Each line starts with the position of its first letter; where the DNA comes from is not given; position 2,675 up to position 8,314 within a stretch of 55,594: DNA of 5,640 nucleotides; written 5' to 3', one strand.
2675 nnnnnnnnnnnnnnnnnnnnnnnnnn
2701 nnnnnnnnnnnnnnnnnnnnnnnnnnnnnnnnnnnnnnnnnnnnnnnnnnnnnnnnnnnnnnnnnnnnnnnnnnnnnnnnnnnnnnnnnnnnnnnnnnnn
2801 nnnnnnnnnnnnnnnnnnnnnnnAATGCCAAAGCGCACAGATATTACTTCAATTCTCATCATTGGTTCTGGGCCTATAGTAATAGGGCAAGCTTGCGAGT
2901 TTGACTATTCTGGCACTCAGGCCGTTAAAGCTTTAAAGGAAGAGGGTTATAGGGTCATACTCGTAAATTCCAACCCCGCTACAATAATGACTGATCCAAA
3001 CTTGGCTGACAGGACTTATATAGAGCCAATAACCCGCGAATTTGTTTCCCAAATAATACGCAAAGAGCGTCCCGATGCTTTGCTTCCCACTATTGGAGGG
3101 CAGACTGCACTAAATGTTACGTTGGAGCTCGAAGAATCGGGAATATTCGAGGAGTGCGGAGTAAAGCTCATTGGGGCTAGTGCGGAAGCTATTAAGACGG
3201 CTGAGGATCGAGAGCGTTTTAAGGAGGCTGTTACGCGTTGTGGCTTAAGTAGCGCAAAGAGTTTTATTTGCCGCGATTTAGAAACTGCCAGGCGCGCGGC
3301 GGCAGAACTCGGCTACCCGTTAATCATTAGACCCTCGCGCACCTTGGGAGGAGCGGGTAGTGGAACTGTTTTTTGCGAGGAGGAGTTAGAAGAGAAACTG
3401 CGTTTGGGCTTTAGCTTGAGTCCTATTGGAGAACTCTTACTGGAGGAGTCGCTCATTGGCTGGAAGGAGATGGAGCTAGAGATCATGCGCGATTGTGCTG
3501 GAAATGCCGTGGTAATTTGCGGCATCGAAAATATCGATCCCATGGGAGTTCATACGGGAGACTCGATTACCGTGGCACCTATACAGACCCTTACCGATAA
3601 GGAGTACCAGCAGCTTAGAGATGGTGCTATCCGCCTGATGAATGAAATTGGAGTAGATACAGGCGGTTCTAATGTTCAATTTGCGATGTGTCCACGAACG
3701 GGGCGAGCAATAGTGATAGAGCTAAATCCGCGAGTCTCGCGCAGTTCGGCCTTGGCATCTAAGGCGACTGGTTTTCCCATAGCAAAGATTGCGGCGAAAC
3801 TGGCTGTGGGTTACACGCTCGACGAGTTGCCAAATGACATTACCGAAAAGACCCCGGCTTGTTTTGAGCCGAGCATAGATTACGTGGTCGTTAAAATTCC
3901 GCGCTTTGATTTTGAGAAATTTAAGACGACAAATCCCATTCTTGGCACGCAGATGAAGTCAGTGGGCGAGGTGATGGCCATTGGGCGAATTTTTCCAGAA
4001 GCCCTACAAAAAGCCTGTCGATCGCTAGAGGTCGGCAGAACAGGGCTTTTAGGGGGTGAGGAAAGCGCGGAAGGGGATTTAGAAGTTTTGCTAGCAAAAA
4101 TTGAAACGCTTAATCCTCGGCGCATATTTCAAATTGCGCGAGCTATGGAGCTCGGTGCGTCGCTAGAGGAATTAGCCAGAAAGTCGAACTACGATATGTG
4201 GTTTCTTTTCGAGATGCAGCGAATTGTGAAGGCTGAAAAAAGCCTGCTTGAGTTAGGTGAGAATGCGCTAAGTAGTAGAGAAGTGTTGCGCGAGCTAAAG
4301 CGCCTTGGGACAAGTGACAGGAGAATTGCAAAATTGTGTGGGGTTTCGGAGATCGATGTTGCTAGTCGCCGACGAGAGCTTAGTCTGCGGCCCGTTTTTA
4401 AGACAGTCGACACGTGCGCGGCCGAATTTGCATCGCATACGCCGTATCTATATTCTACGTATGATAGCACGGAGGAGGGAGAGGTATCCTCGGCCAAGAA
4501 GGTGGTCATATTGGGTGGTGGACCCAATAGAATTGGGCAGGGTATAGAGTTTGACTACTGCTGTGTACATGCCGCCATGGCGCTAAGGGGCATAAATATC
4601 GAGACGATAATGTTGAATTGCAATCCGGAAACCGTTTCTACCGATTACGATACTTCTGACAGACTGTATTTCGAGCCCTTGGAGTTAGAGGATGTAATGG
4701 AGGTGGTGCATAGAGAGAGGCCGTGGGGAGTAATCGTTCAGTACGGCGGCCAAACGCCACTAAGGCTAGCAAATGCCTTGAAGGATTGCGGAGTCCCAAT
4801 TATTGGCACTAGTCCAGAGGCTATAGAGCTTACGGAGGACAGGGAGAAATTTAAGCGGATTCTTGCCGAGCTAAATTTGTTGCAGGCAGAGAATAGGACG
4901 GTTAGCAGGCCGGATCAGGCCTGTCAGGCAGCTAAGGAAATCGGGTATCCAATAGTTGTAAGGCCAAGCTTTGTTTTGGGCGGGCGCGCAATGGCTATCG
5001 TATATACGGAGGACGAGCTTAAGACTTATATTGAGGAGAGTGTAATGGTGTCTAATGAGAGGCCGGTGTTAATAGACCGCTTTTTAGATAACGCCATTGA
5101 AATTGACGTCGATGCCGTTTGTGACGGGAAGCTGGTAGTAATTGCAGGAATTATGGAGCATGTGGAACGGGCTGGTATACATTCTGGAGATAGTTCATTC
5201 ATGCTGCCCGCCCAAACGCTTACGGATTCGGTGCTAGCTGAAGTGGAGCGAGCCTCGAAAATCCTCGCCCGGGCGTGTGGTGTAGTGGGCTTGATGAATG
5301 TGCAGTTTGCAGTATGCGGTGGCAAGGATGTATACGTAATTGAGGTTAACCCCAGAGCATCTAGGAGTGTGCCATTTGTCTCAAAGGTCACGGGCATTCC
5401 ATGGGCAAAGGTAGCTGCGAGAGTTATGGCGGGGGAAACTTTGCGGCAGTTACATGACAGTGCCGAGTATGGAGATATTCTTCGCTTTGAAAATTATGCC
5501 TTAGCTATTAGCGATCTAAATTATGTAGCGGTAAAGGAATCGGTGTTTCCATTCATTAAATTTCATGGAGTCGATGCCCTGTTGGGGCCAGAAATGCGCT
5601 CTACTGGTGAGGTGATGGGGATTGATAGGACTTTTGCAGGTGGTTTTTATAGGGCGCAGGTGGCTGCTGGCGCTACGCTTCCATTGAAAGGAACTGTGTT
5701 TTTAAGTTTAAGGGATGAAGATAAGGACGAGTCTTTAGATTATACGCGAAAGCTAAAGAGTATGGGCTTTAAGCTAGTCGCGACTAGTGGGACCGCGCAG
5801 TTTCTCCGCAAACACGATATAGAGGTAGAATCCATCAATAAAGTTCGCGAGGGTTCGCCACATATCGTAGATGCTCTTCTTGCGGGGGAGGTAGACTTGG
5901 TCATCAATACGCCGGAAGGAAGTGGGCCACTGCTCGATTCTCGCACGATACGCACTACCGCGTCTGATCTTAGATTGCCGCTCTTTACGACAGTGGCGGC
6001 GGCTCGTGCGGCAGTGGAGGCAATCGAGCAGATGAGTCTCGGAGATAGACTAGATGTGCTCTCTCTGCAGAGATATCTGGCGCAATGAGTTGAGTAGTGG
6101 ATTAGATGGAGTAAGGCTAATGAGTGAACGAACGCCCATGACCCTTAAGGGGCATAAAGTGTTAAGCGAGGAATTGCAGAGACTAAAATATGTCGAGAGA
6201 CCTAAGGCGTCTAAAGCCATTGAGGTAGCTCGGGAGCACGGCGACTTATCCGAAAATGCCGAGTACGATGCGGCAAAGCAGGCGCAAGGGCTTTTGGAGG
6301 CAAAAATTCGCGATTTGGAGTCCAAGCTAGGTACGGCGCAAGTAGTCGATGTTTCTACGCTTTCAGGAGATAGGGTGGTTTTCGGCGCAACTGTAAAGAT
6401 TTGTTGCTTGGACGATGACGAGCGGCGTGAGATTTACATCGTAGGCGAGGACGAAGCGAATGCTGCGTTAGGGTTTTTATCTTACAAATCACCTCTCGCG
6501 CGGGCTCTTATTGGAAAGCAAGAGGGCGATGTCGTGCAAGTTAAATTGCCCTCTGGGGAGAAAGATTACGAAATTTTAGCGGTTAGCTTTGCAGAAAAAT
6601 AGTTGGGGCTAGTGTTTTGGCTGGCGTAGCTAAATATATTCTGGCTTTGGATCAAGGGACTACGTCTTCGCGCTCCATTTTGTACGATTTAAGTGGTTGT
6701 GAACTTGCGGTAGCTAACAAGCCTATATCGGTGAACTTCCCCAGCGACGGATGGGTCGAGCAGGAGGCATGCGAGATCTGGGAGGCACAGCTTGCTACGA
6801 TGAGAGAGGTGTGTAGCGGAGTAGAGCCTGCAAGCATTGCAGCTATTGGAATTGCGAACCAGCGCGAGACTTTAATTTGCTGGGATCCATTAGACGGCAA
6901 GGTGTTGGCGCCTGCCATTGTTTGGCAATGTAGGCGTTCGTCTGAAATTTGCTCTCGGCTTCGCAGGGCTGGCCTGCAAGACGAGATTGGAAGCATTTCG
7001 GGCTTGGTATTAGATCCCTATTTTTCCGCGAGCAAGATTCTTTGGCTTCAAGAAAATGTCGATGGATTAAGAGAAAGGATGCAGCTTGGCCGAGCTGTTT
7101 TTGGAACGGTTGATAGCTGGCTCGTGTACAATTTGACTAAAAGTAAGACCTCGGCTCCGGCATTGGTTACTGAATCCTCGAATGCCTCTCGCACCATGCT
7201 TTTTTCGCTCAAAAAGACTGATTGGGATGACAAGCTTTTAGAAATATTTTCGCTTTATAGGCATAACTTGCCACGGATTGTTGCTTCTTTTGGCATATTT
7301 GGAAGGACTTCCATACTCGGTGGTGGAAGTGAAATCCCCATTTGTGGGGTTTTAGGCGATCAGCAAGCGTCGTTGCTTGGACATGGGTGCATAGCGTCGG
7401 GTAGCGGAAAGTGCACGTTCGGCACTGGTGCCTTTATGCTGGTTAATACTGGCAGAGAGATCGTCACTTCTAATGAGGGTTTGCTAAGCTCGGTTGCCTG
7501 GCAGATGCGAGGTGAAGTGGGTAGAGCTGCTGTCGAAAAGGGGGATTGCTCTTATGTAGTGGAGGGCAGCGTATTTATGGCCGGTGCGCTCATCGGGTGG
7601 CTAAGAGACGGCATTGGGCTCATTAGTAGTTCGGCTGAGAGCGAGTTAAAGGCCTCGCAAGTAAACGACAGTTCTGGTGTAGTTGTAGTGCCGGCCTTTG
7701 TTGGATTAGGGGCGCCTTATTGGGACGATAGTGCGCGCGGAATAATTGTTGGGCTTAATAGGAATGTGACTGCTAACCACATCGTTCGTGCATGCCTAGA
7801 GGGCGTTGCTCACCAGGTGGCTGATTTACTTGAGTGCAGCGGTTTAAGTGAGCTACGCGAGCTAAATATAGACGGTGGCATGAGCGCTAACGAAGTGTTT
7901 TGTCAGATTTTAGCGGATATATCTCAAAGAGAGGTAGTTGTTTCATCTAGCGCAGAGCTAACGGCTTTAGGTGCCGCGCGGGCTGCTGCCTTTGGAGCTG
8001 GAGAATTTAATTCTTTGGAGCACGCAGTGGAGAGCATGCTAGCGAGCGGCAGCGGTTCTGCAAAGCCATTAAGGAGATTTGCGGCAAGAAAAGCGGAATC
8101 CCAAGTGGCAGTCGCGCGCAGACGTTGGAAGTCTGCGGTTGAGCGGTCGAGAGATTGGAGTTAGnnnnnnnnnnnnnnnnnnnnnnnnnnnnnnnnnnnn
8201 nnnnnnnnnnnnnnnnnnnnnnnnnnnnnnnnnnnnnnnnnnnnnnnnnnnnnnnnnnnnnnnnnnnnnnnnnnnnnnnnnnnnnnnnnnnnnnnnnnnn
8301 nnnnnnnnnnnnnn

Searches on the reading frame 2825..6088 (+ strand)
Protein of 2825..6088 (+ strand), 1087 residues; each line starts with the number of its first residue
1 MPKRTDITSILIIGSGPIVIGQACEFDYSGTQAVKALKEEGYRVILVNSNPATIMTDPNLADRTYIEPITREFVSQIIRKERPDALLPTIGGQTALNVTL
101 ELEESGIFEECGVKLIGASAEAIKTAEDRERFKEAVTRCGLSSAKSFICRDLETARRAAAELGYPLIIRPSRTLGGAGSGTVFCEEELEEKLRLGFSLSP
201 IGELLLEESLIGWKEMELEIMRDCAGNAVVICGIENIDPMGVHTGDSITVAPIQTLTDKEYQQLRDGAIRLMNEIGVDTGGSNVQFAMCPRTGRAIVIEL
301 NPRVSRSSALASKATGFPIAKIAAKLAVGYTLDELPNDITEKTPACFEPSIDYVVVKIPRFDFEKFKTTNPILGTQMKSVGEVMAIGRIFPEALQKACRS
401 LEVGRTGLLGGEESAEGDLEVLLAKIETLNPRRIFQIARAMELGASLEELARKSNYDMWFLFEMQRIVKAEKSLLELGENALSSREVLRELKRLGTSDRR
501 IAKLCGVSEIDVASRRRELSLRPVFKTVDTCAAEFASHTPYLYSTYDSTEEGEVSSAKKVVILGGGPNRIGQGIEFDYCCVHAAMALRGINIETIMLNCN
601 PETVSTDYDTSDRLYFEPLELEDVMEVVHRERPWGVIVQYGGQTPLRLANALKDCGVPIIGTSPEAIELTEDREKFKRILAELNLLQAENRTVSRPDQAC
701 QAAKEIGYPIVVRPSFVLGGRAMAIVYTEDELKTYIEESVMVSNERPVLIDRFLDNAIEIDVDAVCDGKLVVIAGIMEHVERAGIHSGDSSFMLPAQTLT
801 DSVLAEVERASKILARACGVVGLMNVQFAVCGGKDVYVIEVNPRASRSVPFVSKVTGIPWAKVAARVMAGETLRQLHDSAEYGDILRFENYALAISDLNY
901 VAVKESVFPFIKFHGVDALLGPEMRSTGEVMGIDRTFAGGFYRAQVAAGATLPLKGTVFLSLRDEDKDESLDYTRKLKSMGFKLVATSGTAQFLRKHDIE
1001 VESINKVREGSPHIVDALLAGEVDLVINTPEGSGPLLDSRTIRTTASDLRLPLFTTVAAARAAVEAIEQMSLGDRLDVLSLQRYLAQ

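Call 50: search_protein_families(library=pfam, proteins=[window:2825-6088:+])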
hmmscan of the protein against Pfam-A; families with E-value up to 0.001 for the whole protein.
window:2825-6088:+ (1087 aa): 11 families
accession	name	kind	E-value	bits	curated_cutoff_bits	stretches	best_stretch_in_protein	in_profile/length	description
PF02786.22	CPSase_L_D2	-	1.4e-105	351.9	19.8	2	128-334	1-210/211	Carbamoyl-phosphate synthase L chain, ATP binding domain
PF25596.1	CPSase_L_D1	-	1.3e-97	322.2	27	2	7-124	2-117/118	Carbamoyl phosphate synthase preATP-grasp domain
PF02787.25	CPSase_L_D3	-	3.6e-20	72.2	26.6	1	425-504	2-79/80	Carbamoyl-phosphate synthetase large chain, oligomerisation domain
PF02142.27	MGS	-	6.9e-19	68.2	24.1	1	971-1055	3-94/94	MGS-like domain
PF02222.28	ATP-grasp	-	4e-13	49.9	27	1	680-845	3-163/179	ATP-grasp domain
PF07478.18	Dala_Dala_lig_C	-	1.1e-11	45.1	24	1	686-843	15-174/204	D-ala D-ala ligase C-terminus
PF01071.24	GARS_A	-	8.3e-07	29.5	27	1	677-783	7-117/194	Phosphoribosylglycinamide synthetase, ATP-grasp (A) domain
PF02655.19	ATP-grasp_3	-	1.1e-06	29.3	23.2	1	690-845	13-157/160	ATP-grasp domain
PF15632.11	ATPgrasp_Ter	-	1.9e-06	28.1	29.1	0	805-871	47-111/131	ATP-grasp in the biosynthetic pathway with Ter operon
PF13535.11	ATP-grasp_4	-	7.3e-06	26.1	27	0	707-845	2-152/160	ATP-grasp domain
PF13549.11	ATP-grasp_5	-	7.3e-05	22.7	27.6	0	675-713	14-52/221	ATP-grasp domain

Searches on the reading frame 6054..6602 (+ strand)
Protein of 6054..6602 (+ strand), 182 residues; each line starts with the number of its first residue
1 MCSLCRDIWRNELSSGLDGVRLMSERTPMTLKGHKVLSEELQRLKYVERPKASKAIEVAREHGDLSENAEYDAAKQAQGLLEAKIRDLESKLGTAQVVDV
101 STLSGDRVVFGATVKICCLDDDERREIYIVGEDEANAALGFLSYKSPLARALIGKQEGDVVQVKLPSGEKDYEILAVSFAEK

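Call 50: search_protein_families(library=pfam, proteins=[window:6054-6602:+])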
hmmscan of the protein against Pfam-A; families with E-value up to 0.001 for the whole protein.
window:6054-6602:+ (182 aa): 2 families
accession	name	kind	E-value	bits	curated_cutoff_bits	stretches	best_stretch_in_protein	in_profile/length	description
PF03449.20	GreA_GreB_N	-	7.2e-28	97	24.5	1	28-97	2-71/71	Transcription elongation factor, N-terminal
PF01272.25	GreA_GreB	-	4.3e-25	87.9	26.9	1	105-178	3-76/77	Transcription elongation factor, GreA/GreB, C-term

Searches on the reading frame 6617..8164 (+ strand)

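Call 50: search_protein_families(library=pfam, proteins=[window:6617-8164:+])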
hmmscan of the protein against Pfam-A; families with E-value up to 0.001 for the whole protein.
window:6617-8164:+ (515 aa): 3 families
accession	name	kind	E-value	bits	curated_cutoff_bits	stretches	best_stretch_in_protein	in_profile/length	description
PF00370.27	FGGY_N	-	7.5e-64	216.1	28.8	1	7-255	1-245/245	FGGY family of carbohydrate kinases, N-terminal domain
PF02782.22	FGGY_C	-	1e-35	123.8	27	1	265-460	2-197/198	FGGY family of carbohydrate kinases, C-terminal domain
PF21546.3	FGGY_C_2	-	3.5e-06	27.2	27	1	320-458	50-186/191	Carbohydrate kinase FGGY, C-terminal domain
